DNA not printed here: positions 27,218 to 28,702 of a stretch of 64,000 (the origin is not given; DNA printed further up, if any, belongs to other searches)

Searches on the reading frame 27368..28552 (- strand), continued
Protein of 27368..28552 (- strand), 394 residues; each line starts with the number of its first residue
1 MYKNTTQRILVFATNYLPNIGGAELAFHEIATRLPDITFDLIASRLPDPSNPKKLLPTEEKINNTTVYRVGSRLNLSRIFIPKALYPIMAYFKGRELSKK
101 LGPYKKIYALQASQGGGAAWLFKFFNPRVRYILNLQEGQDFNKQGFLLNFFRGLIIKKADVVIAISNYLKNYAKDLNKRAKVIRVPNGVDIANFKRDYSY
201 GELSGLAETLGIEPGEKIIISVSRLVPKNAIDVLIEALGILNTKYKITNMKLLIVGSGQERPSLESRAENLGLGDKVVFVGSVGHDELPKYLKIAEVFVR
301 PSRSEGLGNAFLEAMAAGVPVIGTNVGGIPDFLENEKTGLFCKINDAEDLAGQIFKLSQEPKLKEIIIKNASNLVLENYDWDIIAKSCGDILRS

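Call 12: find_encoding_contigs(protein=P0126, flank=3000, max_places=6)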
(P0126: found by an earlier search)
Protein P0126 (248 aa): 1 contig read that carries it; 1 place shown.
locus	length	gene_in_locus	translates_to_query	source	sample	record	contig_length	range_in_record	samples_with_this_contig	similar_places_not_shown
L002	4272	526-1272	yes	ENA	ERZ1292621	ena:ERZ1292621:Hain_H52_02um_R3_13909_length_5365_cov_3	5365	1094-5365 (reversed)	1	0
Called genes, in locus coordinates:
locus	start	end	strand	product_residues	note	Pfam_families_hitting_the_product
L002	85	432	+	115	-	-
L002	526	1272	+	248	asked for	PF13439:Glyco_transf_4 (weak), PF20706:GT4-conflict, PF00534:Glycos_transf_1, PF13692:Glyco_trans_1_4, PF13524:Glyco_trans_1_2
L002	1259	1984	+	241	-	PF13641:Glyco_tranf_2_3 (weak), PF00535:Glycos_transf_2, PF10111:Glyco_tranf_2_2 (weak)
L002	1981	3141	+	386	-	PF13439:Glyco_transf_4, PF13579:Glyco_trans_4_4, PF00534:Glycos_transf_1, PF13692:Glyco_trans_1_4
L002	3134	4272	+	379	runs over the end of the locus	PF13439:Glyco_transf_4 (weak), PF13579:Glyco_trans_4_4 (faint), PF20706:GT4-conflict (weak), PF00534:Glycos_transf_1, PF13692:Glyco_trans_1_4, PF13524:Glyco_trans_1_2 (weak)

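Call 13: find_encoding_contigs(protein=P0002, flank=3000, max_places=6)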
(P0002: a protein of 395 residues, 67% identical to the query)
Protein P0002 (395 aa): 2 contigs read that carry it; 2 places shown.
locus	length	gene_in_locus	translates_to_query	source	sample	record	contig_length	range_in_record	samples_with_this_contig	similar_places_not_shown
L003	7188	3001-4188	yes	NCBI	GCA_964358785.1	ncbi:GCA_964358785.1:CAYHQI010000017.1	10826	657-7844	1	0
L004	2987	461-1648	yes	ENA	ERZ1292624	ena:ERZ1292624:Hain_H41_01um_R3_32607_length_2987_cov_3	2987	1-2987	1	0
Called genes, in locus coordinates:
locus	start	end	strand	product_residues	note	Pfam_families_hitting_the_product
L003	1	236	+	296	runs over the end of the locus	?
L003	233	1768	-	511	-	-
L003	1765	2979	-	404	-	PF13439:Glyco_transf_4, PF13579:Glyco_trans_4_4, PF00534:Glycos_transf_1, PF13692:Glyco_trans_1_4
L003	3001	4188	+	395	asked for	PF13439:Glyco_transf_4, PF20706:GT4-conflict, PF00534:Glycos_transf_1, PF13692:Glyco_trans_1_4, PF13524:Glyco_trans_1_2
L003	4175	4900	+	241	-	PF13641:Glyco_tranf_2_3 (weak), PF00535:Glycos_transf_2, PF10111:Glyco_tranf_2_2 (weak)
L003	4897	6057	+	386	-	PF13439:Glyco_transf_4, PF13579:Glyco_trans_4_4, PF00534:Glycos_transf_1, PF13692:Glyco_trans_1_4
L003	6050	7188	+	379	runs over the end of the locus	PF13439:Glyco_transf_4 (weak), PF13579:Glyco_trans_4_4 (faint), PF20706:GT4-conflict (weak), PF00534:Glycos_transf_1, PF13692:Glyco_trans_1_4, PF13524:Glyco_trans_1_2 (weak)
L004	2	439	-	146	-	?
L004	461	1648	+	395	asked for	PF13439:Glyco_transf_4, PF20706:GT4-conflict, PF00534:Glycos_transf_1, PF13692:Glyco_trans_1_4, PF13524:Glyco_trans_1_2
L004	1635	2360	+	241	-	PF13641:Glyco_tranf_2_3 (weak), PF00535:Glycos_transf_2, PF10111:Glyco_tranf_2_2 (weak)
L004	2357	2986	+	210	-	?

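Call 14: find_encoding_contigs(protein=P0122, flank=3000, max_places=10)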
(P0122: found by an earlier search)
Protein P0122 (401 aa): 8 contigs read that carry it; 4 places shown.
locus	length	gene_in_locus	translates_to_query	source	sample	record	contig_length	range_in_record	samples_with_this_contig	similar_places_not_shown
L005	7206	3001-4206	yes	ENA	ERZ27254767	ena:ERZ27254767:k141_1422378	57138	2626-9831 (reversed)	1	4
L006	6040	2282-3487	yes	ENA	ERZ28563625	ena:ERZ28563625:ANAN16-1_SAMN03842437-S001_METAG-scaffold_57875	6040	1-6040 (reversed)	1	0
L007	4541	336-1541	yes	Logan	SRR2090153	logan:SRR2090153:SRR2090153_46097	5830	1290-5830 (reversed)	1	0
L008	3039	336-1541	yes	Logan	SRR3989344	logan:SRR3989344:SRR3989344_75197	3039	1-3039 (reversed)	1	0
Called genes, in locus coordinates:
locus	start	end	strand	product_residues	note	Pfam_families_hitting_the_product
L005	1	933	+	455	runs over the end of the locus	PF22807:TrAA12, PF23500:DUF7133, PF07995:GSDH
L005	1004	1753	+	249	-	-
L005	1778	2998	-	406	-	PF13477:Glyco_trans_4_2 (weak), PF13439:Glyco_transf_4, PF13579:Glyco_trans_4_4, PF00534:Glycos_transf_1, PF13692:Glyco_trans_1_4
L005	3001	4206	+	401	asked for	PF13439:Glyco_transf_4 (weak), PF20706:GT4-conflict, PF00534:Glycos_transf_1, PF13692:Glyco_trans_1_4, PF13524:Glyco_trans_1_2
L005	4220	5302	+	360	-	PF00534:Glycos_transf_1, PF13692:Glyco_trans_1_4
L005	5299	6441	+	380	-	PF13439:Glyco_transf_4 (weak), PF13579:Glyco_trans_4_4 (faint), PF20706:GT4-conflict, PF00534:Glycos_transf_1, PF13692:Glyco_trans_1_4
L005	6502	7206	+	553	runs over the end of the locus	PF08239:SH3_3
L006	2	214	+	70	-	?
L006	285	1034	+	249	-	-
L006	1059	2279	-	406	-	PF13477:Glyco_trans_4_2 (weak), PF13439:Glyco_transf_4, PF13579:Glyco_trans_4_4, PF00534:Glycos_transf_1, PF13692:Glyco_trans_1_4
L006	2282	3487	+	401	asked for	PF13439:Glyco_transf_4 (weak), PF20706:GT4-conflict, PF00534:Glycos_transf_1, PF13692:Glyco_trans_1_4, PF13524:Glyco_trans_1_2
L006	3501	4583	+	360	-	PF00534:Glycos_transf_1, PF13692:Glyco_trans_1_4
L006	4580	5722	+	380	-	PF13439:Glyco_transf_4 (weak), PF13579:Glyco_trans_4_4 (faint), PF20706:GT4-conflict, PF00534:Glycos_transf_1, PF13692:Glyco_trans_1_4, PF13524:Glyco_trans_1_2 (weak)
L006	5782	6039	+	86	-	?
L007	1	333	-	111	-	?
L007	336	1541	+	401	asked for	PF13439:Glyco_transf_4 (weak), PF20706:GT4-conflict, PF00534:Glycos_transf_1, PF13692:Glyco_trans_1_4, PF13524:Glyco_trans_1_2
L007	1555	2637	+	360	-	PF00534:Glycos_transf_1, PF13692:Glyco_trans_1_4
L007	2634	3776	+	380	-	PF13439:Glyco_transf_4 (weak), PF13579:Glyco_trans_4_4 (faint), PF20706:GT4-conflict, PF00534:Glycos_transf_1, PF13692:Glyco_trans_1_4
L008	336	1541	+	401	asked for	PF13439:Glyco_transf_4 (weak), PF20706:GT4-conflict, PF00534:Glycos_transf_1, PF13692:Glyco_trans_1_4, PF13524:Glyco_trans_1_2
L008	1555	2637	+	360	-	PF00534:Glycos_transf_1, PF13692:Glyco_trans_1_4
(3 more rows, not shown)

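Call 24: find_related_loci(query=A2, collection=genome_contigs, flank=3000)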
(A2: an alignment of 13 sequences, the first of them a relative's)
Query A2 (394 aa) in genome_contigs; peptide patterns used: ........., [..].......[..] (x = any residue, [..] = any of these).
381 stretches matched a pattern; 251 encode a relative of the query (tblastn E <= 1e-3); the best 80 are kept; 80 distinct loci.
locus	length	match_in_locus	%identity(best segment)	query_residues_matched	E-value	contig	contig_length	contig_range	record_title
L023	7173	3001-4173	67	1-391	2e-173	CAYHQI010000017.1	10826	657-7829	MAG TPA_asm: uncultured Candidatus Saccharibacteria bacterium isolate ERP119705_co15_11 genome assembly, contig: NODE_71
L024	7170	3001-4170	64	1-391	3e-168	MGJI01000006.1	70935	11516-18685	MAG: Candidatus Yanofskybacteria bacterium RIFCSPHIGHO2_01_FULL_44_17 rifcsphigho2_01_scaffold_1693, whole genome shotgu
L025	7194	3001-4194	63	1-393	1e-158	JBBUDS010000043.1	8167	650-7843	MAG: Patescibacteria group bacterium isolate H41-bin092_1 H41_bin092_1_000000000043, whole genome shotgun sequence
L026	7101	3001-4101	55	6-385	2e-129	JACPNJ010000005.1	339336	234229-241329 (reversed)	MAG: Candidatus Yanofskybacteria bacterium isolate NC_groundwater_572_Ag_S-0.1um_42_14 S35_SO-1_scaffold_295557, whole g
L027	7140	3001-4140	52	7-393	2e-123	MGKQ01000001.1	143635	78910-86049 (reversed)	MAG: Candidatus Yanofskybacteria bacterium RIFCSPLOWO2_02_FULL_41_13 rifcsplowo2_02_scaffold_100, whole genome shotgun s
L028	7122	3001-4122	53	1-385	1e-122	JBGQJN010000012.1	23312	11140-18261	MAG: Candidatus Paceibacteria bacterium isolate OBJ2_061818_070_22 k141_2403790_length_23312_cov_9.0000, whole genome sh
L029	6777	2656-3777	49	6-391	2e-118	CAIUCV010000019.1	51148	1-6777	MAG: Candidatus Yanofskybacteria bacterium isolate D14_bin-0819 genome assembly, contig: bin-0819:19/23, whole genome sh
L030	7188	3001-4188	49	1-385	2e-118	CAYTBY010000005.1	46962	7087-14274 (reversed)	MAG TPA_asm: uncultured Candidatus Saccharibacteria bacterium isolate SRP178908_co1_2 genome assembly, contig: NODE_393_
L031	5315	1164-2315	49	7-394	2e-117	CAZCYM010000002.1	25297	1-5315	MAG TPA_asm: uncultured Candidatus Saccharibacteria bacterium isolate binchicken_co38_519 genome assembly, contig: NODE_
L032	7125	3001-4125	48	4-394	1e-116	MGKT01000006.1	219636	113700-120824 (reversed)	MAG: Candidatus Yanofskybacteria bacterium RIFCSPLOWO2_02_FULL_44_18 rifcsplowo2_02_scaffold_60, whole genome shotgun se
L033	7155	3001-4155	50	5-392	3e-115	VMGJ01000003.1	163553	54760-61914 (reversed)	MAG: Parcubacteria group bacterium Licking1014_17 CEN90_scaffold_259, whole genome shotgun sequence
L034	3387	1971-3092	48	6-391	9e-117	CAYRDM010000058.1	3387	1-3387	MAG TPA_asm: uncultured Candidatus Saccharibacteria bacterium isolate SRP193066_co2_445 genome assembly, contig: NODE_16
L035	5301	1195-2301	47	6-386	5e-108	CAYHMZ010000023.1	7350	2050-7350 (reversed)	MAG TPA_asm: uncultured Candidatus Saccharibacteria bacterium isolate ERP119705_co13_640 genome assembly, contig: NODE_1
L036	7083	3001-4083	50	6-385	1e-107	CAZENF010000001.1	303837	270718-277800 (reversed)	MAG TPA_asm: uncultured Candidatus Saccharibacteria bacterium isolate SRP273308_co1_433 genome assembly, contig: NODE_27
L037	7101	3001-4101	49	8-385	8e-106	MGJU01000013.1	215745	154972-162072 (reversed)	MAG: Candidatus Yanofskybacteria bacterium RIFCSPHIGHO2_02_FULL_43_17 rifcsphigho2_02_scaffold_362, whole genome shotgun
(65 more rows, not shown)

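Call 34: search_solved_structures(query=window:27368-28552:-, max_evalue=1e-10, show_alignments=2)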
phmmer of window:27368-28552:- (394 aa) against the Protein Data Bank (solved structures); distinct sequences matched with E-value up to 1e-10: 22.
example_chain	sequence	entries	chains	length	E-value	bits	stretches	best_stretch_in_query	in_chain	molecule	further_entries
2jjm_A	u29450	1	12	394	6.5e-26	94.5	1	127-380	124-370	GLYCOSYL TRANSFERASE, GROUP 1 FAMILY PROTEIN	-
3mbo_A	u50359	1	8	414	7.4e-26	94.3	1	127-380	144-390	Glycosyltransferase, group 1 family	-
6kih_A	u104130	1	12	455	8.3e-21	77.7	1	153-393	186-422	Tll1590 protein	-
5d00_A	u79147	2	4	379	1.3e-20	77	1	120-376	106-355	N-acetyl-alpha-D-glucosaminyl L-malate synthase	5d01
8dqd_A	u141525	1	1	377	6.6e-18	68.2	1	84-392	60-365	N, N'-diacetylbacillosaminyl-diphospho-undecaprenol alpha-1,3-N-acetylgalactosaminyltransf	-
3oka_A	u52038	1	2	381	7.7e-18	67.9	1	158-394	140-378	GDP-mannose-dependent alpha-(1-6)-phosphatidylinositol monomannoside mannosyltransferase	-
6n1x_A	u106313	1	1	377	8.2e-18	67.8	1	155-384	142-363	Glycosyltransferase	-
3okc_A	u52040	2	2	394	8.7e-18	67.8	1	158-394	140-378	GDP-mannose-dependent alpha-(1-6)-phosphatidylinositol monomannoside mannosyltransferase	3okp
6d9t_A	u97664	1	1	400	9.6e-18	67.6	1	155-384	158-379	Glycosyl transferase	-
8dvz_A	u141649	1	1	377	1.8e-17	66.7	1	84-392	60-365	N, N'-diacetylbacillosaminyl-diphospho-undecaprenol alpha-1,3-N-acetylgalactosaminyltransf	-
8dvw_A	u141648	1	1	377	2.3e-17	66.4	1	84-392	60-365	N, N'-diacetylbacillosaminyl-diphospho-undecaprenol alpha-1,3-N-acetylgalactosaminyltransf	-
3l01_A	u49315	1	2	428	2.8e-12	49.6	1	159-358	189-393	GlgA glycogen synthase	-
2bis_A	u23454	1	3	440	2.9e-12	49.6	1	159-358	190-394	GLGA GLYCOGEN SYNTHASE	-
3fro_A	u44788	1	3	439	2.9e-12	49.6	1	159-358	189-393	GlgA glycogen synthase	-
4n9w_A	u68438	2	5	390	5.4e-12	48.7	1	148-386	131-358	GDP-mannose-dependent alpha-(1-2)-phosphatidylinositol mannosyltransferase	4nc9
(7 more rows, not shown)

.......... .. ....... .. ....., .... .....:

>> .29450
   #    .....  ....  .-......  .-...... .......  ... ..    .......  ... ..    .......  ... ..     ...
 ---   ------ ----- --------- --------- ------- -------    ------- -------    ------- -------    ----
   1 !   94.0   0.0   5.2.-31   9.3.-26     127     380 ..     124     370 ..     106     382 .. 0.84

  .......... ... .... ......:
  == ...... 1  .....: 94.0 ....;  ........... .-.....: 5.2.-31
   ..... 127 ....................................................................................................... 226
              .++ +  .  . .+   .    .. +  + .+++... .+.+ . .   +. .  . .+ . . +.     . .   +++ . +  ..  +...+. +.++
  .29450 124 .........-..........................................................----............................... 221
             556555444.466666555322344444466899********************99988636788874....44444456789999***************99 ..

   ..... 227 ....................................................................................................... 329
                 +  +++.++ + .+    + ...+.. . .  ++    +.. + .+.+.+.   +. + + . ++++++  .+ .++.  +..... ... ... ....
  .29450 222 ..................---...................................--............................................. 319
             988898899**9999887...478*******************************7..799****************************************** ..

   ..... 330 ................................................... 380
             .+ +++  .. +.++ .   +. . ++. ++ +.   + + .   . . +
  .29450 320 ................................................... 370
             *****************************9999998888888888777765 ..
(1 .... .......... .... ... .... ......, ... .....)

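Call 46: find_encoding_contigs(protein=P0005, flank=500, max_places=3)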
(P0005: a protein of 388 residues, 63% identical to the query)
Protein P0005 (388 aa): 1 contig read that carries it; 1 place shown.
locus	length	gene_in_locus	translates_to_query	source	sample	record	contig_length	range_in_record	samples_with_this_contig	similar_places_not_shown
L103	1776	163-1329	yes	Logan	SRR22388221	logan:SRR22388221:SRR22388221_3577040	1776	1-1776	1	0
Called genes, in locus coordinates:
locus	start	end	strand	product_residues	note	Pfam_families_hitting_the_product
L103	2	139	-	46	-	?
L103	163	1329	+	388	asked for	PF13439:Glyco_transf_4, PF20706:GT4-conflict, PF00534:Glycos_transf_1, PF13692:Glyco_trans_1_4, PF13524:Glyco_trans_1_2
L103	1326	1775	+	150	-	?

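Call 47: find_encoding_contigs(protein=P0003, flank=500, max_places=3)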
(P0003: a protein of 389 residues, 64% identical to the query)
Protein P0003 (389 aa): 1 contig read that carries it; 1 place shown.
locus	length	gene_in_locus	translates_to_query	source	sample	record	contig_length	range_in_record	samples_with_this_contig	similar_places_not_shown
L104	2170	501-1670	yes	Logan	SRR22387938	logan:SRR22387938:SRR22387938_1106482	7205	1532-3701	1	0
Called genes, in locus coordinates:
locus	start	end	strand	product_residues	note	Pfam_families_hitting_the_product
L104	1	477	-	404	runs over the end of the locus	PF13439:Glyco_transf_4, PF13579:Glyco_trans_4_4, PF00534:Glycos_transf_1, PF13692:Glyco_trans_1_4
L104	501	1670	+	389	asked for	PF13439:Glyco_transf_4, PF20706:GT4-conflict, PF00534:Glycos_transf_1, PF13692:Glyco_trans_1_4, PF13524:Glyco_trans_1_2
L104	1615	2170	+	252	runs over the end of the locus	PF00535:Glycos_transf_2, PF10111:Glyco_tranf_2_2 (weak), PF13641:Glyco_tranf_2_3 (weak)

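Call 48: find_encoding_contigs(protein=P0010, flank=500, max_places=3)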
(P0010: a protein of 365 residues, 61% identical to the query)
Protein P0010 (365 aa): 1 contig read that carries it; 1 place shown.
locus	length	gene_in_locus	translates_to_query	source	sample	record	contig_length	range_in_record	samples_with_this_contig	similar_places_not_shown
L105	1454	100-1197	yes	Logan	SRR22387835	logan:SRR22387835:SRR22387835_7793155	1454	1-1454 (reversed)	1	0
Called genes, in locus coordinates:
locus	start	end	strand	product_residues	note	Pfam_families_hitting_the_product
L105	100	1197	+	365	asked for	PF13439:Glyco_transf_4 (weak), PF20706:GT4-conflict, PF00534:Glycos_transf_1, PF13692:Glyco_trans_1_4, PF13524:Glyco_trans_1_2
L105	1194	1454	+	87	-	?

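Call 63: predict_structure(alignment_id=A3)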
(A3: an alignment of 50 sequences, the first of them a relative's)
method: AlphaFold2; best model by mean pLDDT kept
length: 394 residues; sequences in the alignment: 50
mean_pLDDT: 91.7   pTM: 0.88
mean pLDDT of the five models: 91.7, 91.6, 91.2, 91.2, 91.1
residues with pLDDT >= 90: 325; 70-90: 42; 50-70: 15; < 50: 12
segments of 3 or more residues with pLDDT < 50: 1-4, 74-81
pLDDT, mean of each block of 10 residues (from residue 1): 68 87 90 96 91 91 95 49 79 97 96 95 97 81 78 95 94 95 95 94 96 97 92 98 96 96 98 97 93 97 79 97 93 97 97 97 98 96 96 94
secondary structure, 60 per line:
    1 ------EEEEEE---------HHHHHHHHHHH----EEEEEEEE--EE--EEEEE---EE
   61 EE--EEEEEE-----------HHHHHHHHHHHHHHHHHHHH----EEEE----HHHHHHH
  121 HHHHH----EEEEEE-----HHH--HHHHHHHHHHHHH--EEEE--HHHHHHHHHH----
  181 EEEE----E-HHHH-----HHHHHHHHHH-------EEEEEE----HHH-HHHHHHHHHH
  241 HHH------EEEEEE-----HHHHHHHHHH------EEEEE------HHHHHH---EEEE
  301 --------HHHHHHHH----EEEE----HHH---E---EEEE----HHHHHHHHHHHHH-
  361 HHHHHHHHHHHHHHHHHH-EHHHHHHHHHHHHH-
elements in order: E7-12 H22-32 E37-44 E51-55 E59-62 E65-70 H82-101 E106-109 H114-125 E130-135 H146-158 E161-164 H167-176 E181-184 H191-194 H200-209 E217-222 H231-243 E250-255 H261-270 E277-281 H288-293 E297-300 H309-316 E321-324 E339-342 H347-359 H361-378 H381-393
